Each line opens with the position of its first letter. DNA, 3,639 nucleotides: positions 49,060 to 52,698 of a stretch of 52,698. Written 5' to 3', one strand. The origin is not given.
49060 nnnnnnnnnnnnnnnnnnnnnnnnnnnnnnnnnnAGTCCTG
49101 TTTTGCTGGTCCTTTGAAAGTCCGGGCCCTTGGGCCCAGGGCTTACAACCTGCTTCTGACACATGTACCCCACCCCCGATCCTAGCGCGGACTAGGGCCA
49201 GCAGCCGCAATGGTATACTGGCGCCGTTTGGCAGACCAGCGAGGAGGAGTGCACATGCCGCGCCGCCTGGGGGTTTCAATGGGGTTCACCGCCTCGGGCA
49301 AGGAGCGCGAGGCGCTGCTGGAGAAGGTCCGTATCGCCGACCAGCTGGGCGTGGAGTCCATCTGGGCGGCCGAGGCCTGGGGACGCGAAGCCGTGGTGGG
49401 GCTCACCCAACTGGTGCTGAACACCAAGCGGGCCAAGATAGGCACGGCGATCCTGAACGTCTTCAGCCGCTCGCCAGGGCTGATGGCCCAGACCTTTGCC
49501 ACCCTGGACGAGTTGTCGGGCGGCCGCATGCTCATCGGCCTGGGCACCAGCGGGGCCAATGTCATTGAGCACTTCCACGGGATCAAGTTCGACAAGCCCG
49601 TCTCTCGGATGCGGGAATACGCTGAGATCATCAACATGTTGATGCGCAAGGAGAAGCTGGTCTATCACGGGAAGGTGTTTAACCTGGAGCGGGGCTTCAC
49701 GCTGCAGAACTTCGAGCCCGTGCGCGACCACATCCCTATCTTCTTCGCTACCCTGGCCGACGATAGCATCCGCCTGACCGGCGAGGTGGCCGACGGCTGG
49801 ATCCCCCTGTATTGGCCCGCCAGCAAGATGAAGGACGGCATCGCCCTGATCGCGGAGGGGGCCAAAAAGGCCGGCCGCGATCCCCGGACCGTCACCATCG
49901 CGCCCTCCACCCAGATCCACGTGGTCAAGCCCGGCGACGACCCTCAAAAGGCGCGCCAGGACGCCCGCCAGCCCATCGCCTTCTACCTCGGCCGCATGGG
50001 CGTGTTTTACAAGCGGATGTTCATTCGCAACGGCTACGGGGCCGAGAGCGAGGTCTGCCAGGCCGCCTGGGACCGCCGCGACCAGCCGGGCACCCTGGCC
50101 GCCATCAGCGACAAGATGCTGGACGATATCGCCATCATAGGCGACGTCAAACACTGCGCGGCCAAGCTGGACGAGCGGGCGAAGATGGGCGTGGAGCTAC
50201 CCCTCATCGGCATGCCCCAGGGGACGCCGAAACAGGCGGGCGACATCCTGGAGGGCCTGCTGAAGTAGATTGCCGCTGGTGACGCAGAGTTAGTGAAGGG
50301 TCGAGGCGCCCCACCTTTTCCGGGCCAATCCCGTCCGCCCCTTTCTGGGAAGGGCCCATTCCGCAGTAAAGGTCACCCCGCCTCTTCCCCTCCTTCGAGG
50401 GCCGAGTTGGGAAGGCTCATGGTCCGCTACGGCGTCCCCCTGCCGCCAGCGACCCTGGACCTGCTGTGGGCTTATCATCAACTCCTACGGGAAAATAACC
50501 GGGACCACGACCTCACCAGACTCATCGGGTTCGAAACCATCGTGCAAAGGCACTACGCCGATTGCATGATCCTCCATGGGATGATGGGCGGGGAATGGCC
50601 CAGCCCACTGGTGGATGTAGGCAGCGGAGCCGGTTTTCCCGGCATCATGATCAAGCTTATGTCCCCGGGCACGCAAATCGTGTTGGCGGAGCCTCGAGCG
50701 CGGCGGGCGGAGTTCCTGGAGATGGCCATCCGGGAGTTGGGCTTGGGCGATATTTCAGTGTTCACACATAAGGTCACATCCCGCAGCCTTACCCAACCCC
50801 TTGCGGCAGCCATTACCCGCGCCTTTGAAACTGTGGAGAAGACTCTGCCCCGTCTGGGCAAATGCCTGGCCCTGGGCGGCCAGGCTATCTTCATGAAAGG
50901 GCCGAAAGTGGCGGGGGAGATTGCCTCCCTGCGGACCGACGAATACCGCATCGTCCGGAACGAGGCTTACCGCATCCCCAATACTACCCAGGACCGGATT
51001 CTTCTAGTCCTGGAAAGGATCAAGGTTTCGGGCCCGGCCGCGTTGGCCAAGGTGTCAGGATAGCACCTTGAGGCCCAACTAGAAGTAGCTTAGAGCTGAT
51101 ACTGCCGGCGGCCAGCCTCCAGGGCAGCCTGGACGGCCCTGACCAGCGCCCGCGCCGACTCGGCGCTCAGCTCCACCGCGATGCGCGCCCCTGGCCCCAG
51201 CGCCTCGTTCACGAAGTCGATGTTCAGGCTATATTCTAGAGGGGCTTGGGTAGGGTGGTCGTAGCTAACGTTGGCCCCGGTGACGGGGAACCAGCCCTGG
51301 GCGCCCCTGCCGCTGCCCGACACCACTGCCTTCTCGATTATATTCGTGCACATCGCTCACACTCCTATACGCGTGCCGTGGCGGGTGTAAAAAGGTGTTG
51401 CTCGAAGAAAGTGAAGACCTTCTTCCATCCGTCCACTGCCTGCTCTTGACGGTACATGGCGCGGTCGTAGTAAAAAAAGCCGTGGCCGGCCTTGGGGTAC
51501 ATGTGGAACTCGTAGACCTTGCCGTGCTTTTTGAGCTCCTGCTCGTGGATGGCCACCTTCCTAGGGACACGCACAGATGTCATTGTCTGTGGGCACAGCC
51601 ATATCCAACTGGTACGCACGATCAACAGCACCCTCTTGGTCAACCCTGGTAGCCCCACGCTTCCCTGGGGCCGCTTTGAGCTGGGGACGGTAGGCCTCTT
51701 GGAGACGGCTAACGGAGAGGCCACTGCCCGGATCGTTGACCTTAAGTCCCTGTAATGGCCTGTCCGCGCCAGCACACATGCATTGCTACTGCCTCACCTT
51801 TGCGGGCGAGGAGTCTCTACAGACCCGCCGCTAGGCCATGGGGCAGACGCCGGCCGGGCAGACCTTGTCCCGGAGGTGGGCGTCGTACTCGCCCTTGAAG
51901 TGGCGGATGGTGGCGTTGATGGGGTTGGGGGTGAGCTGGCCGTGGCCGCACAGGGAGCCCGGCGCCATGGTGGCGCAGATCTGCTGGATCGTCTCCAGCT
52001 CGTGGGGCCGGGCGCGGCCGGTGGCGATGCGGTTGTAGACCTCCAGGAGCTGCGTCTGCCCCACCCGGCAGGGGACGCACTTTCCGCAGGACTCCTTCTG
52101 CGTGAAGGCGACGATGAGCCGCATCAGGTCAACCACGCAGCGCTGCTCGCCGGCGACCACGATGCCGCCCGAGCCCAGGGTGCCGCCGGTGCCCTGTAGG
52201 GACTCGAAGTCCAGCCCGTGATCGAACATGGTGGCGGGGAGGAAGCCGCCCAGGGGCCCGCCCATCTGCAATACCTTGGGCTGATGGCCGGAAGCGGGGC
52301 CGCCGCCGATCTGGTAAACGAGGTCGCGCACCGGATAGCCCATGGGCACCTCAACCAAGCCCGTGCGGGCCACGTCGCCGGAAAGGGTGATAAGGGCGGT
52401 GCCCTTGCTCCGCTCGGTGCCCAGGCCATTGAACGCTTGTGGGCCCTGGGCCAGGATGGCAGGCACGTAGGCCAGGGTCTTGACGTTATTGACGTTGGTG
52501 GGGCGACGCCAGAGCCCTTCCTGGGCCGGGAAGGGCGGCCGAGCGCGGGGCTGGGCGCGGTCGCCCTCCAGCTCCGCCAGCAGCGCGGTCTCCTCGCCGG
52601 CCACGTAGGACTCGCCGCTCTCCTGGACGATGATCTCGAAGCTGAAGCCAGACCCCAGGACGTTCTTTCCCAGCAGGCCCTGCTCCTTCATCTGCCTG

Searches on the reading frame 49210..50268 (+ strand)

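Call 58: search_protein_families(library=pfam, proteins=[window:49210-50268:+])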
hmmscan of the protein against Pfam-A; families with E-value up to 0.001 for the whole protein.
window:49210-50268:+ (352 aa): 1 family
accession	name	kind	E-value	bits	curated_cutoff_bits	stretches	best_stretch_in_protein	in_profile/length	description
PF00296.26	Bac_luciferase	-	6.3e-69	233.2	27.9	1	32-329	21-313/314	Luciferase-like monooxygenase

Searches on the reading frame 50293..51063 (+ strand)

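Call 58: search_protein_families(library=pfam, proteins=[window:50293-51063:+])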
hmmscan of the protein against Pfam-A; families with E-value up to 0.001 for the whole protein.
window:50293-51063:+ (256 aa): 1 family
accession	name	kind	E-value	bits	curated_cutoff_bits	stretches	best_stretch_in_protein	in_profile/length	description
PF02527.21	GidB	-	5.7e-29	101.2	27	1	58-228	5-173/184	rRNA small subunit methyltransferase G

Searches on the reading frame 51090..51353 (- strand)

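Call 58: search_protein_families(library=pfam, proteins=[window:51090-51353:-])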
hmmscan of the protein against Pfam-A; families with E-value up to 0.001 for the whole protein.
window:51090-51353:- (87 aa): 1 family
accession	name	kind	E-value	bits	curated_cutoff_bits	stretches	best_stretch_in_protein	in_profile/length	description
PF19812.4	DUF6295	-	2.4e-34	117.8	25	1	1-81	1-81/87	Family of unknown function (DUF6295)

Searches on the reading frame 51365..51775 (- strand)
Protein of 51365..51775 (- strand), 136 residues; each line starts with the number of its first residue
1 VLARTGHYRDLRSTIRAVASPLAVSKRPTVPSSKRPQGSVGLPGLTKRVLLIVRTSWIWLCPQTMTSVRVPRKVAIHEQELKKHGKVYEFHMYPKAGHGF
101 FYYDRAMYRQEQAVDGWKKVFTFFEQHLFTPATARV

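Call 58: search_protein_families(library=pfam, proteins=[window:51365-51775:-])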
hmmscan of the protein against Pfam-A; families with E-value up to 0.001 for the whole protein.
window:51365-51775:- (136 aa): 1 family
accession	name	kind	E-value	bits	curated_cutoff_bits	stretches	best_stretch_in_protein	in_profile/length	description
PF01738.24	DLH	-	1.6e-08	34.9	21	1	77-127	165-216/217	Dienelactone hydrolase family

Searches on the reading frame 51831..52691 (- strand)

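Call 58: search_protein_families(library=pfam, proteins=[window:51831-52691:-])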
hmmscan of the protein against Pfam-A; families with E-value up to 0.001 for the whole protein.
window:51831-52691:- (286 aa): 3 families
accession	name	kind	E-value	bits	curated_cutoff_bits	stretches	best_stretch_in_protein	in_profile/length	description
PF10589.14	NADH_4Fe-4S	-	3.9e-28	97.6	23.5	1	189-272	2-85/85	NADH-ubiquinone oxidoreductase-F iron-sulfur binding region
PF10531.15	SLBB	-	1e-08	35.3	27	1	101-150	2-54/55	SLBB domain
PF01512.22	Complex1_51K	-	9.1e-08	32.6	31.2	1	19-77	99-149/150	Nuo51 FMN-binding domain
